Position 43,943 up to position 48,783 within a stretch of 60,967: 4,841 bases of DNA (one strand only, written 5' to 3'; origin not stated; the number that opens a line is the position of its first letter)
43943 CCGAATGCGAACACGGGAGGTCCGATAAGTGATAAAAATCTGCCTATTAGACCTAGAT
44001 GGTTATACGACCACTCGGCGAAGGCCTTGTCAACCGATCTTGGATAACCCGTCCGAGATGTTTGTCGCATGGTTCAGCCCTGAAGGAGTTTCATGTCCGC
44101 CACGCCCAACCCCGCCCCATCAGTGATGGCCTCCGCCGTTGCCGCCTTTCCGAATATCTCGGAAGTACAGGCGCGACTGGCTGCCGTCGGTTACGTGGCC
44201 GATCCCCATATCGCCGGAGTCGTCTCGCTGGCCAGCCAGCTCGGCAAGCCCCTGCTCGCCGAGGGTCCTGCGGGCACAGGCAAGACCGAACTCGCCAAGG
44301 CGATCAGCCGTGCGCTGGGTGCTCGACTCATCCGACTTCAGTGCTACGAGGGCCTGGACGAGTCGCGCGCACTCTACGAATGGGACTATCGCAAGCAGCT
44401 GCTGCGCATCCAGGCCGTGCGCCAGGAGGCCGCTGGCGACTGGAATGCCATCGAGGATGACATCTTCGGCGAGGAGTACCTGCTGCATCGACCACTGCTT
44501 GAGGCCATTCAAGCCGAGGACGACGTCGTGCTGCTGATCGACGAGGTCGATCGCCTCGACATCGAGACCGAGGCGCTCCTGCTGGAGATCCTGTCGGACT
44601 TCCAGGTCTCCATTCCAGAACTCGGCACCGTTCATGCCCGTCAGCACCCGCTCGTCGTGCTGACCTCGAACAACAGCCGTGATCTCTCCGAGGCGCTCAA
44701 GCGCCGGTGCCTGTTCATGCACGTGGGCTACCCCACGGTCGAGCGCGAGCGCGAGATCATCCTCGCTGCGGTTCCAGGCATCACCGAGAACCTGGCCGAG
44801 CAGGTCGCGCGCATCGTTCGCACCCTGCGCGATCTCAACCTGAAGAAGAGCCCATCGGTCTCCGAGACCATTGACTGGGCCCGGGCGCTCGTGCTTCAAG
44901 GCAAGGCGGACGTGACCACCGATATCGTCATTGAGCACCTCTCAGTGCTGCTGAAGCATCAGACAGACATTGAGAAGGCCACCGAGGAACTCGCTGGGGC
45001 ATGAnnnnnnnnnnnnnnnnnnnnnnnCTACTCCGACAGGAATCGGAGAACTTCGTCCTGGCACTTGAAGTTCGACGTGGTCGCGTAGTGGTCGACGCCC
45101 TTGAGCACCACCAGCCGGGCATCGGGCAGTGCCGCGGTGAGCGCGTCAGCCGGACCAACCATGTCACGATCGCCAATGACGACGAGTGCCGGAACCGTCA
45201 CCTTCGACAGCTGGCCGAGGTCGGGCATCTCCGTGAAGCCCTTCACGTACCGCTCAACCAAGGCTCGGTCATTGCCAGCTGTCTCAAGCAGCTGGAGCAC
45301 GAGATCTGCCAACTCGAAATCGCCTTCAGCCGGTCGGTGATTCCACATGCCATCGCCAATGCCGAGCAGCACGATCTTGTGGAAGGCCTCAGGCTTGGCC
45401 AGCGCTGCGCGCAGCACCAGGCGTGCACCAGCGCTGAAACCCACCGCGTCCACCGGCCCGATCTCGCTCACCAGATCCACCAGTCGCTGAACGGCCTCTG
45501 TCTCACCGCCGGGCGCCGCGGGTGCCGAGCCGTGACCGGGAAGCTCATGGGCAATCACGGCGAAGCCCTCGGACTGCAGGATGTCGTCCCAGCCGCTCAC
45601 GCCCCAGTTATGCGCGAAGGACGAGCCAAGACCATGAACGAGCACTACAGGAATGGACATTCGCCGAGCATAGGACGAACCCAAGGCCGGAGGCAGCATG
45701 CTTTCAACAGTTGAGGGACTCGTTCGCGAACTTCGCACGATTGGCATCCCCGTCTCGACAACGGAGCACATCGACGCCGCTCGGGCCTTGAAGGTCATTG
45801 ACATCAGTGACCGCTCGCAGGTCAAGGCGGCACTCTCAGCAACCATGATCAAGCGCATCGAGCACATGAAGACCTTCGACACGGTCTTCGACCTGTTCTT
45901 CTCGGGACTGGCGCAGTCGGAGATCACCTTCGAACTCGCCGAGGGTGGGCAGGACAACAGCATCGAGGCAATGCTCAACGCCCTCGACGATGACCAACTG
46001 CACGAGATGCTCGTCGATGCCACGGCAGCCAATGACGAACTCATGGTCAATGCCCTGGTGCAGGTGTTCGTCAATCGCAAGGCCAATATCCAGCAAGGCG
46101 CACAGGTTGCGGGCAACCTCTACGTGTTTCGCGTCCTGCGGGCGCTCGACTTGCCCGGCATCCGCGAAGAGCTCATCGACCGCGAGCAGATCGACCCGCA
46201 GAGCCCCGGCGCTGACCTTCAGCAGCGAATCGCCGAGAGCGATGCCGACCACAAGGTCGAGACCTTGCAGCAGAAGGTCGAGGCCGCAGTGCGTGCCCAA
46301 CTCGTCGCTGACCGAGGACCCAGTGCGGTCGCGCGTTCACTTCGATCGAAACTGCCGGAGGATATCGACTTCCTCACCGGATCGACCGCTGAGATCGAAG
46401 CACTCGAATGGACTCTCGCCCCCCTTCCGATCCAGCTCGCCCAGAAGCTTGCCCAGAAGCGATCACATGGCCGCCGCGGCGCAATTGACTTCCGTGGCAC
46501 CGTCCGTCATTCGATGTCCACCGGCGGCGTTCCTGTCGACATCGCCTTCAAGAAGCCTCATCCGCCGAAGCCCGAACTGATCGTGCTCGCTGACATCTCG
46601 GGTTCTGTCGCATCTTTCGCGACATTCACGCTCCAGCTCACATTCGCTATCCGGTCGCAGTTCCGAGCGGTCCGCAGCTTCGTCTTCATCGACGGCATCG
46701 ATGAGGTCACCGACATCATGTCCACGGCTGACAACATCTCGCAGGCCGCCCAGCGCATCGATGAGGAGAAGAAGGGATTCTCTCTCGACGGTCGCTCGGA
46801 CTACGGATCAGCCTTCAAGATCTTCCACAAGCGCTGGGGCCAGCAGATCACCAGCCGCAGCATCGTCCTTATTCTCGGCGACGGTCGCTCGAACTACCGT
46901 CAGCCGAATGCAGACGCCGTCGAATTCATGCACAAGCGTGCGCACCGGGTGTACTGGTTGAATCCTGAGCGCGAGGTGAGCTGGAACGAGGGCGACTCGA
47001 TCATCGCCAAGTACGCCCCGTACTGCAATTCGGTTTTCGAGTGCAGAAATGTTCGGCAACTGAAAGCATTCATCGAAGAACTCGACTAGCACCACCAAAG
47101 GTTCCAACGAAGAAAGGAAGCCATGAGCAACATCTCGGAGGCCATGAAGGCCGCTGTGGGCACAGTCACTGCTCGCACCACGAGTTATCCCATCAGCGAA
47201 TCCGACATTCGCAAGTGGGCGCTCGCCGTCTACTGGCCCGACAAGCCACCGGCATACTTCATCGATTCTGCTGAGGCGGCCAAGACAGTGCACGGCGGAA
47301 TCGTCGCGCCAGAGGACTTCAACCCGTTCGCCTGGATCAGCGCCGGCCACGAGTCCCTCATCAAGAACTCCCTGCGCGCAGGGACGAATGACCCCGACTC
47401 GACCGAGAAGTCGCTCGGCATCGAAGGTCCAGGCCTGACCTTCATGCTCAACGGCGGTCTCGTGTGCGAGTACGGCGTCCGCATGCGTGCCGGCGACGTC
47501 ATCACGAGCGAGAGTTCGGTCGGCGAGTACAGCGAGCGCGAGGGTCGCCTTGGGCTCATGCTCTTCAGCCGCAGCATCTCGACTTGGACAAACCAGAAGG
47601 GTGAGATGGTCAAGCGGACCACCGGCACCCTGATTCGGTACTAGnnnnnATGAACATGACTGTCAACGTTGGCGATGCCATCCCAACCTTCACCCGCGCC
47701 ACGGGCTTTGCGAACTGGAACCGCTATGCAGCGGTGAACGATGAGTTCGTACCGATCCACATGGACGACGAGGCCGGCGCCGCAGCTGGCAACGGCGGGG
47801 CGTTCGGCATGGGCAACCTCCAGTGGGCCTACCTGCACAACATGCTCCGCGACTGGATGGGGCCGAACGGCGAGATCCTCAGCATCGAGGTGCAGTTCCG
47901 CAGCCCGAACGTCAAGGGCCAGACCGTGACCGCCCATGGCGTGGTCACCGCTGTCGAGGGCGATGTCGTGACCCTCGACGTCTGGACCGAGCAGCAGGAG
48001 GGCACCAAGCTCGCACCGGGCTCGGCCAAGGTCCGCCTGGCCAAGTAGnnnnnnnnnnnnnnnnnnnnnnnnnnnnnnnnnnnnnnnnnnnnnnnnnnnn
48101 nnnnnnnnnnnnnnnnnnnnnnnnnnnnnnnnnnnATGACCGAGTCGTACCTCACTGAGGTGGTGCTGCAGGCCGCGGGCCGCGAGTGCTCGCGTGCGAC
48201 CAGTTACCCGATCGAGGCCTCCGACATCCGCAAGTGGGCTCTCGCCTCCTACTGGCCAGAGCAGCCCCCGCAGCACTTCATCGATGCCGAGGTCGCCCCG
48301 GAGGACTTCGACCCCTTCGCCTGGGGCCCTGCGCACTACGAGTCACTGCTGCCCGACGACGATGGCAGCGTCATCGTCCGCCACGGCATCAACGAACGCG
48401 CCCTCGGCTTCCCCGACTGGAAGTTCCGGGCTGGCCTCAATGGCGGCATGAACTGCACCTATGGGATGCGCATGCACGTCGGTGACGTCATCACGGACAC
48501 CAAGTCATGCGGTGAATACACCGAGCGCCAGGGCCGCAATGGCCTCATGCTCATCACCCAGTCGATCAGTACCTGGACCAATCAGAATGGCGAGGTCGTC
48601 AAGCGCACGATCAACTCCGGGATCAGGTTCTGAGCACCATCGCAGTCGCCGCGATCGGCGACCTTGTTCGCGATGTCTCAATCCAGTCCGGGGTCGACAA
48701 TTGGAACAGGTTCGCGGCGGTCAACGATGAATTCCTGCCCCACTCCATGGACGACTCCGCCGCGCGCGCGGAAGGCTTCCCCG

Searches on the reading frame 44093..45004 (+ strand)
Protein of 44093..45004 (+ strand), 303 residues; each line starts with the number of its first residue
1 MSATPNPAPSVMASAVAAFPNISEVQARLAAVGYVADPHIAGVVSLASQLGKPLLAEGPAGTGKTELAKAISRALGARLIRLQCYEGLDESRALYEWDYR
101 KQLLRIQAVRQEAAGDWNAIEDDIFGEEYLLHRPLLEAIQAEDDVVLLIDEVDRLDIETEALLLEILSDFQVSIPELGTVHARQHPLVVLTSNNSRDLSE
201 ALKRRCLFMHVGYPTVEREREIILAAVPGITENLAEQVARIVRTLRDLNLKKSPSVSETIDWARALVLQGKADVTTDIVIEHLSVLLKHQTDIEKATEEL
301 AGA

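Call 8: search_protein_families(library=pfam, proteins=[window:44093-45004:+], max_evalue=0.001)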
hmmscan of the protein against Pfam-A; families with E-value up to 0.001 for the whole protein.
window:44093-45004:+ (303 aa): 11 families
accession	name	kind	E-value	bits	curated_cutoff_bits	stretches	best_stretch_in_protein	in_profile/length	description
PF00004.35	AAA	-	3.3e-13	50.7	21.2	1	56-206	3-123/131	ATPase family associated with various cellular activities (AAA)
PF07728.20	AAA_5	-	3.9e-12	46.8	22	1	55-206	3-139/139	AAA domain (dynein-related subfamily)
PF13401.12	AAA_22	-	4.6e-07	30.6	27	1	54-168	8-109/130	AAA domain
PF13191.12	AAA_16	-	8e-07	30.1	32.6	1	56-169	29-158/167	AAA ATPase domain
PF07726.17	AAA_3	-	2.6e-06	27.8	27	0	146-195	65-112/131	ATPase family associated with various cellular activities (AAA)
PF07724.20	AAA_2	-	5.9e-06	26.9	27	1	55-199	7-130/166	AAA domain (Cdc48 subfamily)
PF05496.18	RuvB_N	-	1.6e-05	25.2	27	0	138-174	81-115/159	Holliday junction DNA helicase RuvB P-loop domain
PF12774.13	AAA_6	-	4e-05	23.2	25.2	1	56-90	37-71/327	Hydrolytic ATP binding site of dynein motor region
PF06068.19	TIP49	-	5.4e-05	22.9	23.8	0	49-79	48-78/347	TIP49 P-loop domain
PF00158.32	Sigma54_activat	-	0.00017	21.7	20.2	0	140-204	90-151/168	Sigma-54 interaction domain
PF03266.21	NTPase_1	-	0.00081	19.7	23.9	0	58-188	6-141/168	NTPase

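Call 47: search_protein_families(library=ncbifam, proteins=[window:44093-45004:+], max_evalue=1e-10)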
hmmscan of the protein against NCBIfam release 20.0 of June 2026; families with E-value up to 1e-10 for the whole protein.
window:44093-45004:+ (303 aa): 1 family
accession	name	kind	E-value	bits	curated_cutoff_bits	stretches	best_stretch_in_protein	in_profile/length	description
NF047784.1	MadB_ATPase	equivalog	7e-95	317.6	475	1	21-300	3-297/298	MadB family AAA-type ATPase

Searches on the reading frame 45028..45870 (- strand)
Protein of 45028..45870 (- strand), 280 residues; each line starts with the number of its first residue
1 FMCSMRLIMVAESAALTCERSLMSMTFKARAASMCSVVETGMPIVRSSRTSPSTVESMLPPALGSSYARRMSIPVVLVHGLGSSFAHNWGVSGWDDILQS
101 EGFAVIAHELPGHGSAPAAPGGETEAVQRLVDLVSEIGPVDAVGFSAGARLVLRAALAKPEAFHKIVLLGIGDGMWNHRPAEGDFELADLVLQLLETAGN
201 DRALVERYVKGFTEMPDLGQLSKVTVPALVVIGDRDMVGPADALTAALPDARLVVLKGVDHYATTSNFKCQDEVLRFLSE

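Call 47: search_protein_families(library=ncbifam, proteins=[window:45028-45870:-], max_evalue=1e-10)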
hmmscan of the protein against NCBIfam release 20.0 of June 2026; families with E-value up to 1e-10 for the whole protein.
window:45028-45870:- (280 aa): 2 families
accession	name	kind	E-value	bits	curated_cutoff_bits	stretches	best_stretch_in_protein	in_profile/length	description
NF051488.1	bifunc_PcaDC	exception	8.6e-14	51.5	390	0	73-170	13-110/375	bifunctional 3-oxoadipate enol-lactonase/4-carboxymuconolactone decarboxylase PcaDC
NF011457.0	PRK14875.1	equivalog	4.7e-12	45.5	307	0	38-169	105-229/372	acetoin dehydrogenase dihydrolipoyllysine-residue acetyltransferase subunit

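Call 72: search_solved_structures(query=window:45028-45870:-, max_evalue=0.00001)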
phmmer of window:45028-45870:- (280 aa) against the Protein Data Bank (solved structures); distinct sequences matched with E-value up to 0.00001: 2.
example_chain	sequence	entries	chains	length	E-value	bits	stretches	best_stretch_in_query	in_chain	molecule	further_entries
1a8s_A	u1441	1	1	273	1.8e-07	34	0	102-266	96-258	CHLOROPEROXIDASE F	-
6qe2_A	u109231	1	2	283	4.8e-07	32.6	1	75-167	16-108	Monoacylglycerol lipase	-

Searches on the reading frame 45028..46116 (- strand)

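Call 23: search_protein_families(library=pfam, proteins=[window:45028-46116:-], max_evalue=0.00001)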
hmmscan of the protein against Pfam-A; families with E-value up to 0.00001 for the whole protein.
window:45028-46116:- (362 aa): 3 families
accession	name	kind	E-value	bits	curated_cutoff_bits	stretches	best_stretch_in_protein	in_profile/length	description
PF00561.26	Abhydrolase_1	-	7e-14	52.5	25.8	1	156-292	2-136/245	alpha/beta hydrolase fold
PF12697.13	Abhydrolase_6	-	9.8e-14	53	26.3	1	157-345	1-206/217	Alpha/beta hydrolase family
PF12146.15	Hydrolase_4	-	7e-07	29.2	27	0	157-252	7-108/239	Serine aminopeptidase, S33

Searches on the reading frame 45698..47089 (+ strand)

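Call 8: search_protein_families(library=pfam, proteins=[window:45698-47089:+], max_evalue=0.001)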
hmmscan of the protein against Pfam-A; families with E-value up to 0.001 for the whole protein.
window:45698-47089:+ (463 aa): 1 family
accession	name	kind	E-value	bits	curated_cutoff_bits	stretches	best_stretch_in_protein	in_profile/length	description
PF05762.20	VWA_CoxE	-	3.7e-43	147.9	26.4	1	248-456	9-220/222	VWA domain containing CoxE-like protein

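Call 24: search_protein_families(library=ncbifam, proteins=[window:45698-47089:+], max_evalue=0.00001)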
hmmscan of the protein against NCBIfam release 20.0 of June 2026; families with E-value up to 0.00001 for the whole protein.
window:45698-47089:+ (463 aa): 1 family
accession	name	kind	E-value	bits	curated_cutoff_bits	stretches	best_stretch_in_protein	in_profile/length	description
NF047783.1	VWA_dom_MadC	equivalog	7.3e-51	173.5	600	2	255-462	288-493/498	MadC family VWA domain-containing protein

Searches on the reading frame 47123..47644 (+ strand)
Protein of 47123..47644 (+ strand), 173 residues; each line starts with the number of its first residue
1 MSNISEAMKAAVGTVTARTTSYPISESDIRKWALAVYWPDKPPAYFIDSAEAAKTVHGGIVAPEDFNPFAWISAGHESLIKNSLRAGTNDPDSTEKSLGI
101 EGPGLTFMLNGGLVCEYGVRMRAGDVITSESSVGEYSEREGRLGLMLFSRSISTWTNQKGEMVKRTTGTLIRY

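Call 8: search_protein_families(library=pfam, proteins=[window:47123-47644:+], max_evalue=0.001)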
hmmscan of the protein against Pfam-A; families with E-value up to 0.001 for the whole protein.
window:47123-47644:+ (173 aa): 1 family
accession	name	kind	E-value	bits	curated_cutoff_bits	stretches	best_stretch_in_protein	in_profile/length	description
PF13452.11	FAS1_DH_region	-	2.8e-19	70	22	1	11-164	2-130/132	FAS1-like, dehydratase domain region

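Call 24: search_protein_families(library=ncbifam, proteins=[window:47123-47644:+], max_evalue=0.00001)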
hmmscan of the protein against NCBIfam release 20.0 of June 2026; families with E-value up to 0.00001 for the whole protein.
window:47123-47644:+ (173 aa): 0 families

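Call 60: search_solved_structures(query=window:47123-47644:+, max_evalue=0.001)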
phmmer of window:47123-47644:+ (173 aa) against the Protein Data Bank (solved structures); distinct sequences matched with E-value up to 0.001: 0.

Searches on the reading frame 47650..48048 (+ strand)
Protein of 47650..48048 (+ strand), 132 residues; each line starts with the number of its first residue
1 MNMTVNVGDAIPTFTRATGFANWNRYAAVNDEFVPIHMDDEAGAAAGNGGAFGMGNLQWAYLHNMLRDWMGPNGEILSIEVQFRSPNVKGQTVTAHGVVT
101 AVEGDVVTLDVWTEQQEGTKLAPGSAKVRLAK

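Call 8: search_protein_families(library=pfam, proteins=[window:47650-48048:+], max_evalue=0.001)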
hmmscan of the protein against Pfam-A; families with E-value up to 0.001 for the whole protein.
window:47650-48048:+ (132 aa): 1 family
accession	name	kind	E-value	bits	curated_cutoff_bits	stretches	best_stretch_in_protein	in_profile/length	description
PF01575.25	MaoC_dehydratas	-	8.5e-07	29.1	27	1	21-102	21-104/123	MaoC like domain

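Call 24: search_protein_families(library=ncbifam, proteins=[window:47650-48048:+], max_evalue=0.00001)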
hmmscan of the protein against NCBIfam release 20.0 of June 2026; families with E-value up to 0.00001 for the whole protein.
window:47650-48048:+ (132 aa): 1 family
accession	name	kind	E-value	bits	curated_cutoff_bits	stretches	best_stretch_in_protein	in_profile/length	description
NF010246.0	PRK13693.1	equivalog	2.8e-07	30.6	203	1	4-103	8-112/142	(3R)-hydroxyacyl-ACP dehydratase subunit HadB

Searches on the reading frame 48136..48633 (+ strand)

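Call 8: search_protein_families(library=pfam, proteins=[window:48136-48633:+], max_evalue=0.001)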
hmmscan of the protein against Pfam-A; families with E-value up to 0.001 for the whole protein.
window:48136-48633:+ (165 aa): 1 family
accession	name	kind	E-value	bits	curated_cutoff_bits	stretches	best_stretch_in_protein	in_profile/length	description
PF13452.11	FAS1_DH_region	-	3e-12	47.2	22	1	14-156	3-130/132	FAS1-like, dehydratase domain region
